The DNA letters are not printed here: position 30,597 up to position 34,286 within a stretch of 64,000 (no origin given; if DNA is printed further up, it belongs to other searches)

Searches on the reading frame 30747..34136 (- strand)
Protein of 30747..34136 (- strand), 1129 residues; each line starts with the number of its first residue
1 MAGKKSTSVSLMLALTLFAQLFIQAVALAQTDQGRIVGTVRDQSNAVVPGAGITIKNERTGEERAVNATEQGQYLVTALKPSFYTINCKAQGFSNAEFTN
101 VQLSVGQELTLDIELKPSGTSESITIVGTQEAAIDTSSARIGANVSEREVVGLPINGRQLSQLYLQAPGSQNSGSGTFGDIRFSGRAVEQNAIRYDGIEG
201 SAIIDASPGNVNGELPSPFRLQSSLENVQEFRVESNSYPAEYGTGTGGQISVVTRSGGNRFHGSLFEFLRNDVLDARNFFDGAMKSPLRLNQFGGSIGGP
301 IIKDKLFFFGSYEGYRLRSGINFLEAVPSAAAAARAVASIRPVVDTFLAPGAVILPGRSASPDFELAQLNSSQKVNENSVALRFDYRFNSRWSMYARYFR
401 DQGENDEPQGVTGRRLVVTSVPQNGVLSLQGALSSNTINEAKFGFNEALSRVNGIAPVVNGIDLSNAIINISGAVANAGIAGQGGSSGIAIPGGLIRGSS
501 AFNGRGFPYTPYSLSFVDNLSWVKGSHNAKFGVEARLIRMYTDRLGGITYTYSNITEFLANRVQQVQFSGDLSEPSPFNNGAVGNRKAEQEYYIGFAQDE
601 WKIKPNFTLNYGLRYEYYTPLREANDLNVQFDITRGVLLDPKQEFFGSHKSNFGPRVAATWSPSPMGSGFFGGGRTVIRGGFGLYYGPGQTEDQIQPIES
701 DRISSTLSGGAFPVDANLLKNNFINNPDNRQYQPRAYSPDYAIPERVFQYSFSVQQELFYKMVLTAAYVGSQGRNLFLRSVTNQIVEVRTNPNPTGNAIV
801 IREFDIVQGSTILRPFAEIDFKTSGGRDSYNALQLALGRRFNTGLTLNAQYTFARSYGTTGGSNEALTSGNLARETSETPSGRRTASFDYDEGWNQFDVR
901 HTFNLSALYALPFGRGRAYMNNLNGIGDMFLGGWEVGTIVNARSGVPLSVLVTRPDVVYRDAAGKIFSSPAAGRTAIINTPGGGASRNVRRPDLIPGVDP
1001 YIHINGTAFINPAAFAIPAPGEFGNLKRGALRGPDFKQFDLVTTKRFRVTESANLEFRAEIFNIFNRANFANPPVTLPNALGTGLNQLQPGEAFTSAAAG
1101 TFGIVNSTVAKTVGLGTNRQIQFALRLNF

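Call 5: search_protein_families(library=pfam, proteins=[window:30747-34136:-], max_evalue=0.1)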
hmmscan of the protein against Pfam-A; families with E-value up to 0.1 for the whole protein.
window:30747-34136:- (1129 aa): 5 families
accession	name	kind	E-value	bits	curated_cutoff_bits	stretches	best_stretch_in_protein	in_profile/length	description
PF25183.1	OMP_b-brl_4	-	1.4e-157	527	30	1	253-1122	1-838/838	Outer membrane beta barrel domain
PF13620.12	CarboxypepD_reg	-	6.3e-17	62.1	32.3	1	36-116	2-82/82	Carboxypeptidase regulatory-like domain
PF13715.12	CarbopepD_reg_2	-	0.0001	22.7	32.2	1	36-120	1-81/88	CarboxypepD_reg-like domain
PF00593.30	TonB_dep_Rec_b-barrel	-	0.00017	22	27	1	512-924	102-404/436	TonB dependent receptor-like, beta-barrel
PF17210.9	SdrD_B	-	0.026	15.1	29.7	1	40-126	16-99/112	SdrD B-like domain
